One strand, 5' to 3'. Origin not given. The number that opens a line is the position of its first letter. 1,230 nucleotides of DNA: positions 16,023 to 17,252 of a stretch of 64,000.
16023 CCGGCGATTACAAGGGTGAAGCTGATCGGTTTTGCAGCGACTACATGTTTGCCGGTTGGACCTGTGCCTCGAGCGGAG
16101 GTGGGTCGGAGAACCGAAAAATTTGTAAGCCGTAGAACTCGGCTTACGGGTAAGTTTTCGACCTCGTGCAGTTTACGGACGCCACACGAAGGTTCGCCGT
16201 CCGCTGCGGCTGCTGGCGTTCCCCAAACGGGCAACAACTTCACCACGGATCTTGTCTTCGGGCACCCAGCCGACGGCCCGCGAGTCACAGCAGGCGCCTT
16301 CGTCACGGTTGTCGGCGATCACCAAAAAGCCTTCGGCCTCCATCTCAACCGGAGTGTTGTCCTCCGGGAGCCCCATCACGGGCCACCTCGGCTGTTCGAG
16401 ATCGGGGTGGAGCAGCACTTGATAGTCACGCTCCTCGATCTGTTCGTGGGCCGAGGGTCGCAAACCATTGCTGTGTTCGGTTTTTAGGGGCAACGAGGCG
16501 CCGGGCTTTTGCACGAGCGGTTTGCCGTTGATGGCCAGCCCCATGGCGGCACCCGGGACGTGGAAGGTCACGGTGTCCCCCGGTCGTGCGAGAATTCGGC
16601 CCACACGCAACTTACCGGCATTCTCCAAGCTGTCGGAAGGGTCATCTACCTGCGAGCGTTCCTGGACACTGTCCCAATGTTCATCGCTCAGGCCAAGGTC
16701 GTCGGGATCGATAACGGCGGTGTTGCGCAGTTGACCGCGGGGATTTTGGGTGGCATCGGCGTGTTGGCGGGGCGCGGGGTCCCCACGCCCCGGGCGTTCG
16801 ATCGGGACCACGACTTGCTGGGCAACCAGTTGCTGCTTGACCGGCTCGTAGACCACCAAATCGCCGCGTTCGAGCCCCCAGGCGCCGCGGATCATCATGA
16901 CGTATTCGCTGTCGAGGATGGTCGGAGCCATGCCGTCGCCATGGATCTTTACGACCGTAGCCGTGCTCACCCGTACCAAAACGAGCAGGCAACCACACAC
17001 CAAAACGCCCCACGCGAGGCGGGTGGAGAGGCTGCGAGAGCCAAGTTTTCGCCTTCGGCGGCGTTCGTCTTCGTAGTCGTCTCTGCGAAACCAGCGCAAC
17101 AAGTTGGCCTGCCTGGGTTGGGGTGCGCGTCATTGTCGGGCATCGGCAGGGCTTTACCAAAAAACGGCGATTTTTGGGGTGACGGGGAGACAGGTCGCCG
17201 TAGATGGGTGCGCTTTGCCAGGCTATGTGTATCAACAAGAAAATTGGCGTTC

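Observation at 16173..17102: Signal peptidase I (S26) homolog with both catalytic dyad residues replaced by Gly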

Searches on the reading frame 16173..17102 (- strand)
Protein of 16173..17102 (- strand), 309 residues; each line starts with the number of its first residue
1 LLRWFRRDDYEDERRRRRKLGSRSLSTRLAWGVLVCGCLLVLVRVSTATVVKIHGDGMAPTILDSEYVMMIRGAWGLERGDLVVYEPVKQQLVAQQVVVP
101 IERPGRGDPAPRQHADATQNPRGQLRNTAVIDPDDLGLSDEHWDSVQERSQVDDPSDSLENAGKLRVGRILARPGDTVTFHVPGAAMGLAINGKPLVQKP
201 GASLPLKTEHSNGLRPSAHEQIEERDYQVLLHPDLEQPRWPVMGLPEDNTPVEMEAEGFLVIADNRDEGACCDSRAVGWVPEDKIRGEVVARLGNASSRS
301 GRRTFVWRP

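Call 3: search_protein_families(library=pfam, proteins=[window:16173-17102:-], max_evalue=10)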
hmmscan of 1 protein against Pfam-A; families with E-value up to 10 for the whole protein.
window:16173-17102:- (309 aa): 2 families
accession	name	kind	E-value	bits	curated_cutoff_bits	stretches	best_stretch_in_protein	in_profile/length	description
PF10502.14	Peptidase_S26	-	6.1e-13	49.5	22.9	1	32-292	7-166/168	Signal peptidase, peptidase S26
PF00717.28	Peptidase_S24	-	0.15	12.2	23.3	1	45-85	32-71/116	Peptidase S24-like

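Call 4: search_protein_families(library=ncbifam, proteins=[window:16173-17102:-], max_evalue=10)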
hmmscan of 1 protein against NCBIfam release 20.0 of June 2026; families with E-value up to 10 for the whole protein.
window:16173-17102:- (309 aa): 3 families
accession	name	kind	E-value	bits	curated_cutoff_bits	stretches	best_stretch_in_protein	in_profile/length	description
TIGR02227.1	sigpep_I_bact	equivalog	2.3e-15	56.8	47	2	164-293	68-158/162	signal peptidase I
TIGR02754.1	sod_Ni_protease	equivalog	0.00029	21.2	63.25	2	254-290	55-89/90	nickel-type superoxide dismutase maturation protease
NF008114.0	PRK10861.1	equivalog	0.0037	16.6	277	1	205-291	213-299/324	signal peptidase I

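Call 5: search_solved_structures(query=window:16173-17102:-, max_evalue=10, show_alignments=3)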
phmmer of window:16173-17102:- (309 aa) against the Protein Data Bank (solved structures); distinct sequences matched with E-value up to 10: 10.
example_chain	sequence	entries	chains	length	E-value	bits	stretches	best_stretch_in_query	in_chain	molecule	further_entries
4wvg_A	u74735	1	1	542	0.0019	20.6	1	241-293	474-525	Maltose-binding periplasmic protein,Signal peptidase IB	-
4wvh_A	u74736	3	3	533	0.0019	20.5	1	241-292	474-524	Maltose-binding periplasmic protein,Signal peptidase IB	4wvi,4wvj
4k8w_A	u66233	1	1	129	0.014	17.7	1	162-198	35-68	LepA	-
4n31_A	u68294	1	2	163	0.029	16.7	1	162-198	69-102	SipA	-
9nlo_A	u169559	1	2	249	0.45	12.8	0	258-291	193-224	Signal peptidase I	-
1t7d_A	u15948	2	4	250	0.5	12.6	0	258-291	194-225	SIGNAL PEPTIDASE I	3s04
1kn9_A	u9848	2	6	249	0.54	12.5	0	258-291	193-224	Signal peptidase I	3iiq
1b12_A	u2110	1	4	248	0.57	12.4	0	258-291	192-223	SIGNAL PEPTIDASE I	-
6b88_A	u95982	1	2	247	0.59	12.4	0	258-291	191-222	Signal peptidase I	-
6vpb_A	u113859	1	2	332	0.76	12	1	72-113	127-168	6-phosphogluconate dehydrogenase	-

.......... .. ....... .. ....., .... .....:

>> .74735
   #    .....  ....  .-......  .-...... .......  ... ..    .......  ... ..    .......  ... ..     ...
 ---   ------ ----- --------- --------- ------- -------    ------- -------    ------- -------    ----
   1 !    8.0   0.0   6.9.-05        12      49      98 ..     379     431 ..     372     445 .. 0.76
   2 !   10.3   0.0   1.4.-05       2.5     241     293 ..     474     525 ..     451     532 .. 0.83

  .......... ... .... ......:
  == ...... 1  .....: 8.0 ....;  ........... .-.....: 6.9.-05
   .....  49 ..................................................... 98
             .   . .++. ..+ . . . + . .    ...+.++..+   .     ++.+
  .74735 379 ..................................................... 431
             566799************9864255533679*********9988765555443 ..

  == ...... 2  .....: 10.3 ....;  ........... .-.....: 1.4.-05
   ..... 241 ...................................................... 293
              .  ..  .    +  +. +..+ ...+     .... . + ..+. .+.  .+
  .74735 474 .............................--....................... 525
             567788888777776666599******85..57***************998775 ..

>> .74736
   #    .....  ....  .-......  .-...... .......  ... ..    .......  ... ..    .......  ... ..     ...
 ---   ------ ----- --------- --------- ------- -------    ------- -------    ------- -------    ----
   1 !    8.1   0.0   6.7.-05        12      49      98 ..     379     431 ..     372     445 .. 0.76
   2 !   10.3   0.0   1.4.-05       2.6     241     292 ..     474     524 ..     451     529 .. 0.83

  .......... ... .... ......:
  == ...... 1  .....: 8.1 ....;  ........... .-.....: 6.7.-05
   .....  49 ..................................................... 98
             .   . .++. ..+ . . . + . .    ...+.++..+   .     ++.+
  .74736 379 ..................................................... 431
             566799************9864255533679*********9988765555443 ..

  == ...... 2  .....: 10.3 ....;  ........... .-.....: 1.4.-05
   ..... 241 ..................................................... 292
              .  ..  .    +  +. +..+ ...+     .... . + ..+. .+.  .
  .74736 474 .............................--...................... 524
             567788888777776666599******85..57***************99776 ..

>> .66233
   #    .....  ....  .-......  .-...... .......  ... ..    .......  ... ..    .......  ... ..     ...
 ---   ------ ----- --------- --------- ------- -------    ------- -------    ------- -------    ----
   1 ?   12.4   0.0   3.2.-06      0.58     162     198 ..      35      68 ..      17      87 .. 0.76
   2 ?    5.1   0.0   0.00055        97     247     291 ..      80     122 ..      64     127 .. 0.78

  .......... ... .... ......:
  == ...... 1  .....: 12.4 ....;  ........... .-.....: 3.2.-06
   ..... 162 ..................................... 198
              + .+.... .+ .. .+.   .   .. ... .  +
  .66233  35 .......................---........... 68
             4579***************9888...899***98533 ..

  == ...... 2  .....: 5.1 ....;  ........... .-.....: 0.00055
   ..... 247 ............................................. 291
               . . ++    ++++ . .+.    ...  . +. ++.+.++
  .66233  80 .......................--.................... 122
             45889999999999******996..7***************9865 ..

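Call 7: find_homologous_proteins(query=window:16173-17102:-, max_evalue=0.001)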
Query window:16173-17102:- (309 aa): 244 proteins with E <= 0.001 among 2849 candidates; the best 120 are listed.
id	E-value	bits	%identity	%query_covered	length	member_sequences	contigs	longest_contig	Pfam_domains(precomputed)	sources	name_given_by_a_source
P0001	5.0e-206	701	100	100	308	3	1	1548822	PF10502.15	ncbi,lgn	-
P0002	1.0e-175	601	84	100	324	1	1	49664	PF10502.15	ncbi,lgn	-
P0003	1.3e-160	552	78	100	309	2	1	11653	PF10502.15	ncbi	ncbi:MAG: S24/S26 family peptidase [Nannocystaceae bacterium]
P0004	3.5e-85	304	52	96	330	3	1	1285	PF10502.15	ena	-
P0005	4.4e-85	304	50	96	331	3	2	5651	PF10502.15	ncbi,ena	-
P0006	2.8e-76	275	52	96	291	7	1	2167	PF10502.15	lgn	-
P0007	6.5e-76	273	54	89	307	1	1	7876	PF10502.15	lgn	-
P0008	1.1e-75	273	50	96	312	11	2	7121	PF10502.15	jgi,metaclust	metaclust:\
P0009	1.2e-75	273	47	98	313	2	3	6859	PF10502.15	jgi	jgi:signal peptidase I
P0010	1.4e-74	269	48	99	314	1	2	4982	PF10502.15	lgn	-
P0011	3.0e-74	268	52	95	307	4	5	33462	PF10502.15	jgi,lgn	jgi:signal peptidase I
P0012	8.0e-74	267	48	94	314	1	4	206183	PF10502.15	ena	-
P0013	2.3e-73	265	51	94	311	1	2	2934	PF10502.15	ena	-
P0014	2.4e-73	265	51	95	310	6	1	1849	PF10502.15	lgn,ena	-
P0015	2.7e-73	265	50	100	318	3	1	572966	PF10502.15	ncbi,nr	ncbi:MAG: hypothetical protein H6710_03995 [Myxococcales bacterium]|nr:hypothetical protein [Myxococ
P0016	7.6e-73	263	51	95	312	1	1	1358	PF10502.15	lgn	-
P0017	7.9e-73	263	47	99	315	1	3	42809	PF10502.15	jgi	jgi:signal peptidase I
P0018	1.5e-72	262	52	90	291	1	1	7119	PF10502.15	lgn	-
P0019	1.6e-72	262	49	93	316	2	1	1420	PF10502.15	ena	-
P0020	2.0e-72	262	49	99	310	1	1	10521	PF10502.15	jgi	-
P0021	2.4e-72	262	51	94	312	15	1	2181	PF10502.15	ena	-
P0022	3.1e-72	261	49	94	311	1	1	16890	PF10502.15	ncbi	-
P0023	5.5e-72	261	51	94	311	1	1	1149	PF10502.15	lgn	-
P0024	7.5e-72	260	49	99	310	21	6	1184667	PF10502.15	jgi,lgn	jgi:signal peptidase I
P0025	1.9e-71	259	50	95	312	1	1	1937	PF10502.15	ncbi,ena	-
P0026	2.0e-71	259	48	100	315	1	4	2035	PF10502.15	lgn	-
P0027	2.6e-71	258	46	99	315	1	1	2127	PF10502.15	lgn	-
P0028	3.3e-71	258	51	94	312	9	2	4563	PF10502.15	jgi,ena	-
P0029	8.5e-71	257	48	93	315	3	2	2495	PF10502.15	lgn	-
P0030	9.4e-71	257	49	99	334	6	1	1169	PF10502.15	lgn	-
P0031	1.7e-70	256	46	100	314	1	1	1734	PF10502.15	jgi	jgi:signal peptidase I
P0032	2.0e-70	255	47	99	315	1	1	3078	PF10502.15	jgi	jgi:signal peptidase I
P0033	2.0e-70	255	50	94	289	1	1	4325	PF10502.15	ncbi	-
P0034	2.2e-70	255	49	94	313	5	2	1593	PF10502.15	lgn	-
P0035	6.0e-70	254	49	94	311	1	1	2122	PF10502.15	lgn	-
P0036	6.2e-70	254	48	97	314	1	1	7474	PF10502.15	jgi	jgi:signal peptidase I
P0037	1.1e-69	253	48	98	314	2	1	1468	PF10502.15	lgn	-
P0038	1.3e-69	253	47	93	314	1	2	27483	PF10502.15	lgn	-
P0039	1.6e-69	253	49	88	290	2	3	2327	PF10502.15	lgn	-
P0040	1.9e-69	252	51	89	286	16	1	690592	PF10502.15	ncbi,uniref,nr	ncbi:S26 family signal peptidase [Nannocystis pusilla]|uniref:S26 family signal peptidase n=1 Tax=Na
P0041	2.7e-69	252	50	89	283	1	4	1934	PF10502.15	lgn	-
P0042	3.3e-69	251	45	95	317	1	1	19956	PF10502.15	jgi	jgi:signal peptidase I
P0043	5.6e-69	251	47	99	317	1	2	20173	PF10502.15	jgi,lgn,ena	-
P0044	6.5e-69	250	50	96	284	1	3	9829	PF10502.15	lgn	-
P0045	8.8e-69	250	44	98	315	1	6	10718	PF10502.15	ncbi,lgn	-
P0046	1.3e-68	249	47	93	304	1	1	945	PF10502.15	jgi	jgi:signal peptidase I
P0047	1.5e-68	249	47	93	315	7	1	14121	PF10502.15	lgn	-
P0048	1.5e-68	249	45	100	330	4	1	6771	PF10502.15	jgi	jgi:signal peptidase I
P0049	1.6e-68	249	49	88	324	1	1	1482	PF10502.15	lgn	-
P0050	2.0e-68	249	47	99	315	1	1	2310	PF10502.15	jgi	jgi:signal peptidase I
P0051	2.7e-68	248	46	95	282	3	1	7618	PF10502.15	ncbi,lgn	-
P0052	3.3e-68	248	46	100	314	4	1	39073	PF10502.15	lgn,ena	-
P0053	3.4e-68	248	47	93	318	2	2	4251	PF10502.15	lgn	-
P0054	3.5e-68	248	45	99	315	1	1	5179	PF10502.15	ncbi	-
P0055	4.6e-68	248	48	99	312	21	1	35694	PF10502.15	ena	-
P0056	4.9e-68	248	47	93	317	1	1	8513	PF10502.15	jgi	jgi:signal peptidase I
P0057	4.9e-68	248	46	93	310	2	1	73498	PF10502.15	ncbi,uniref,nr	ncbi:S26 family signal peptidase [Enhygromyxa salina]|uniref:S26 family signal peptidase n=1 Tax=Enh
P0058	8.0e-68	247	47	99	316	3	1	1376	PF10502.15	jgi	jgi:signal peptidase I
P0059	1.1e-67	246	45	93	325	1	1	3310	PF10502.15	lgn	-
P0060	1.4e-67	246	50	94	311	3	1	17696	PF10502.15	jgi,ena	-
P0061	1.5e-67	246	46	99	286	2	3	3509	PF10502.15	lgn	-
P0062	1.9e-67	246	47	91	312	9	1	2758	PF10502.15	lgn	-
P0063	2.0e-67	246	46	98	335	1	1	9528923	PF10502.15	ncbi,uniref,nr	ncbi:hypothetical protein G6O69_26730 [Pseudenhygromyxa sp. WMMC2535]|uniref:S26 family signal pepti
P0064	2.9e-67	245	47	94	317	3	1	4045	PF10502.15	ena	-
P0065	2.9e-67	245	48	95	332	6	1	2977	PF10502.15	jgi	jgi:signal peptidase I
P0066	3.7e-67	245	45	95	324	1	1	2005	PF10502.15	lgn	-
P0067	3.8e-67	245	45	94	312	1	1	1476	PF10502.15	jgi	jgi:hypothetical protein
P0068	3.9e-67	245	47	99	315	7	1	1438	PF10502.15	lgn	-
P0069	4.4e-67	244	47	88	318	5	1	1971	PF10502.15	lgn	-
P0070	6.4e-67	244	46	87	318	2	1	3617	PF10502.15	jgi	jgi:signal peptidase I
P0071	6.7e-67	244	45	93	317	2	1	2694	PF10502.15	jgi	-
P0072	6.9e-67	244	46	97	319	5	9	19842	PF10502.15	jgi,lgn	jgi:signal peptidase I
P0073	7.3e-67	244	46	88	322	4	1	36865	PF10502.15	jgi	jgi:signal peptidase I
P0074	9.7e-67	243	48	99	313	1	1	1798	PF10502.15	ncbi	-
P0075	1.1e-66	243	45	99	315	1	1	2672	PF10502.15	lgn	-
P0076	1.2e-66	243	46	99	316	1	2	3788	PF10502.15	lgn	-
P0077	1.7e-66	243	47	94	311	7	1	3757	PF10502.15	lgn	-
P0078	2.0e-66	242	44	99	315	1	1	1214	PF10502.15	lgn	-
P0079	2.3e-66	242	43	99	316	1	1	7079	PF10502.15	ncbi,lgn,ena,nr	ncbi:MAG: S26 family signal peptidase [Deltaproteobacteria bacterium]|nr:S26 family signal peptidase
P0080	2.9e-66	242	47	97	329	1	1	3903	PF10502.15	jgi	-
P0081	3.0e-66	242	44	98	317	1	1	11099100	PF10502.15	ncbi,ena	-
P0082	3.6e-66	241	47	95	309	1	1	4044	PF10502.15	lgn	-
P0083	3.9e-66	241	44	99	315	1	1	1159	PF10502.15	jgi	jgi:signal peptidase I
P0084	3.9e-66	241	44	99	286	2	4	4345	PF10502.15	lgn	-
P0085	3.9e-66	241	45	97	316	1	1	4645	PF10502.15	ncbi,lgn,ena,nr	ncbi:MAG TPA: hypothetical protein ENJ18_13565 [Nannocystis exedens]|nr:hypothetical protein [Nannoc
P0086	4.0e-66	241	49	94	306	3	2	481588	PF10502.15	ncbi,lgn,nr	ncbi:MAG: hypothetical protein JNL82_14590 [Myxococcales bacterium]|nr:hypothetical protein [Myxococ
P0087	4.1e-66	241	45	97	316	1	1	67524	PF10502.15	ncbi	-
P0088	4.3e-66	241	45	99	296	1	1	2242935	PF10502.15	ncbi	ncbi:S26 family signal peptidase [Nannocystaceae bacterium ST9]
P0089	4.8e-66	241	45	99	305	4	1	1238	PF10502.15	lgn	-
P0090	4.8e-66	241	47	93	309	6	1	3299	PF10502.15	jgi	-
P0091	5.0e-66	241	45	99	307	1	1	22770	PF10502.15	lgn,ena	-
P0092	6.1e-66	241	47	94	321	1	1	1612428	PF10502.15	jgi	jgi:signal peptidase I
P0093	7.1e-66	241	46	95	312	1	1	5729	PF10502.15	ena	-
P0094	7.1e-66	241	46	97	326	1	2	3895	PF10502.15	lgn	-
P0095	1.3e-65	240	46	89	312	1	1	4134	PF10502.15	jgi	-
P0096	1.7e-65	239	46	93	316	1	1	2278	PF10502.15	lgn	-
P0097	1.9e-65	239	47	94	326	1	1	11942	PF10502.15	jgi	jgi:signal peptidase I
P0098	2.3e-65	239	45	100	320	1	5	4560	PF10502.15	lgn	-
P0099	2.4e-65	239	46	98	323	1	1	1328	PF10502.15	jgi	jgi:signal peptidase I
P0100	2.4e-65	239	47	99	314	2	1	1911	PF10502.15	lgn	-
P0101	3.6e-65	238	44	93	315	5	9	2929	PF10502.15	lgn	-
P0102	4.2e-65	238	45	99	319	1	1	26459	PF10502.15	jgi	jgi:signal peptidase I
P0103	5.0e-65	238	44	100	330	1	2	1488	PF10502.15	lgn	-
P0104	5.7e-65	238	45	94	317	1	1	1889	PF10502.15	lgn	-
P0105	6.1e-65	237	45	94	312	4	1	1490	PF10502.15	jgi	jgi:signal peptidase I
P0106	6.3e-65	237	48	89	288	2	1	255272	PF10502.15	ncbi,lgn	ncbi:MAG: S26 family signal peptidase [Myxococcota bacterium]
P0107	6.3e-65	237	45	93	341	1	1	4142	PF10502.15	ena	-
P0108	7.1e-65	237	46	100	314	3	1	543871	PF10502.15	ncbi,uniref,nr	ncbi:S26 family signal peptidase [Paraliomyxa miuraensis]|uniref:S26 family signal peptidase n=1 Tax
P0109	7.8e-65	237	45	92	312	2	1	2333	PF10502.15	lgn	-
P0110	7.8e-65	237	43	95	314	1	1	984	PF10502.15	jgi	jgi:signal peptidase I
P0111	1.2e-64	236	44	93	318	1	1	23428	PF10502.15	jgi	jgi:signal peptidase I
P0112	1.2e-64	236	43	95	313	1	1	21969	PF10502.15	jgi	jgi:signal peptidase I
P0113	1.4e-64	236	46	93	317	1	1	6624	PF10502.15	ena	-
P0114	1.8e-64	236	47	93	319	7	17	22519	PF10502.15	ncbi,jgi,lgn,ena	-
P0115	2.0e-64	236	45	99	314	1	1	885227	PF10502.15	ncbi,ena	-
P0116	2.1e-64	236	46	93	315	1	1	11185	PF10502.15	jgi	jgi:signal peptidase I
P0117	2.3e-64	236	44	93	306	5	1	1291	PF10502.15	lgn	-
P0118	2.7e-64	235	44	95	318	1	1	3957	PF00717.29,PF10502.15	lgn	-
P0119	2.9e-64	235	48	87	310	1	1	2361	PF10502.15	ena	-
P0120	3.0e-64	235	46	94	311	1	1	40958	PF10502.15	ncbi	ncbi:MAG: S26 family signal peptidase [Enhygromyxa sp.]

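Call 9: find_encoding_contigs(protein=P0001, flank=10000, max_places=3)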
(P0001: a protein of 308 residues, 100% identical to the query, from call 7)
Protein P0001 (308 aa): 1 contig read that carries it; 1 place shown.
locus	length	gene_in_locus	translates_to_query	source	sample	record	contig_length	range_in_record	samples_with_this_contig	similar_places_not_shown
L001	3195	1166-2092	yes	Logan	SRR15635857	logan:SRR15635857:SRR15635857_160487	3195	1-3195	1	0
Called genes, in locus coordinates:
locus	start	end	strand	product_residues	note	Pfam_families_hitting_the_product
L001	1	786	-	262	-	?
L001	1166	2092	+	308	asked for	PF10502:Peptidase_S26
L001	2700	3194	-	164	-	?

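Call 10: find_encoding_contigs(protein=P0063, flank=10000, max_places=2)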
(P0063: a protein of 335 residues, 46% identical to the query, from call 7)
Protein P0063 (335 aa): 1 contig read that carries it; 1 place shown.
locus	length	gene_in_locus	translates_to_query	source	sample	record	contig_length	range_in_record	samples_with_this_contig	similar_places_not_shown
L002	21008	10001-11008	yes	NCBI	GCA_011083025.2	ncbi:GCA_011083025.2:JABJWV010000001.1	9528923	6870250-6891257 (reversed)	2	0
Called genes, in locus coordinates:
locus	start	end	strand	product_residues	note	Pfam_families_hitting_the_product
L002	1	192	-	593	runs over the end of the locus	PF01368:DHH, PF02272:DHHA1, PF17768:RecJ_OB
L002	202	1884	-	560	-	PF02355:SecD_SecF_C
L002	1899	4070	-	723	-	PF21760:SecD_1st, PF22599:SecDF_P1_head, PF00873:ACR_tran (weak), PF02355:SecD_SecF_C, PF03176:MMPL (weak)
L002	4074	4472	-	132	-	PF02699:YajC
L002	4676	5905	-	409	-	PF01702:TGT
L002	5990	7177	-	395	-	PF01168:Ala_racemase_N, PF00842:Ala_racemase_C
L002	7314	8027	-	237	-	PF00027:cNMP_binding, PF13545:HTH_Crp_2, PF00325:Crp (weak)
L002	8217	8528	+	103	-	PF02597:ThiS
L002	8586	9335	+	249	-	PF05690:ThiG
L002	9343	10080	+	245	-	PF02581:TMP-TENI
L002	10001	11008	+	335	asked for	PF10502:Peptidase_S26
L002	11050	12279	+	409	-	PF00756:Esterase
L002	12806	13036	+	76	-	-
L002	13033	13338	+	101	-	-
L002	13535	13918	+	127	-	-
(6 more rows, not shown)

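Call 11: find_encoding_contigs(protein=P0040, flank=10000, max_places=2)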
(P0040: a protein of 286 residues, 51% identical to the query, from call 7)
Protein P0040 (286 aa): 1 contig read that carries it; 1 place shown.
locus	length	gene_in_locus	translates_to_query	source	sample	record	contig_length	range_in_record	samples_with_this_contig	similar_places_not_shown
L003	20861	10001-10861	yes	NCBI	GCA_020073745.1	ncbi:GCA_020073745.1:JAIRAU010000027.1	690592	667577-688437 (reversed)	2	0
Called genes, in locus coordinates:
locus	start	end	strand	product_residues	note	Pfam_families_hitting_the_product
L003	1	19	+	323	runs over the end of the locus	PF05013:FGase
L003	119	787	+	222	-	-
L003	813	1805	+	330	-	-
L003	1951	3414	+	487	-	PF19864:Radical_SAM_N2, PF04055:Radical_SAM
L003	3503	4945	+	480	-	PF03734:YkuD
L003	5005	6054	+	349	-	-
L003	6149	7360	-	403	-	PF01168:Ala_racemase_N, PF00842:Ala_racemase_C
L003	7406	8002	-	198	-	PF00027:cNMP_binding, PF13545:HTH_Crp_2, PF00325:Crp (weak)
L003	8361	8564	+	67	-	PF02597:ThiS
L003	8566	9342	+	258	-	PF05690:ThiG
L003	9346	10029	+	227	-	PF02581:TMP-TENI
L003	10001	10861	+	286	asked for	PF10502:Peptidase_S26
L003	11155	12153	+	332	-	PF01379:Porphobil_deam, PF03900:Porphobil_deamC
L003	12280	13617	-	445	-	PF05201:GlutR_N, PF01488:Shikimate_DH, PF00745:GlutR_dimer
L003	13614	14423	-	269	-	PF01578:Cytochrom_C_asm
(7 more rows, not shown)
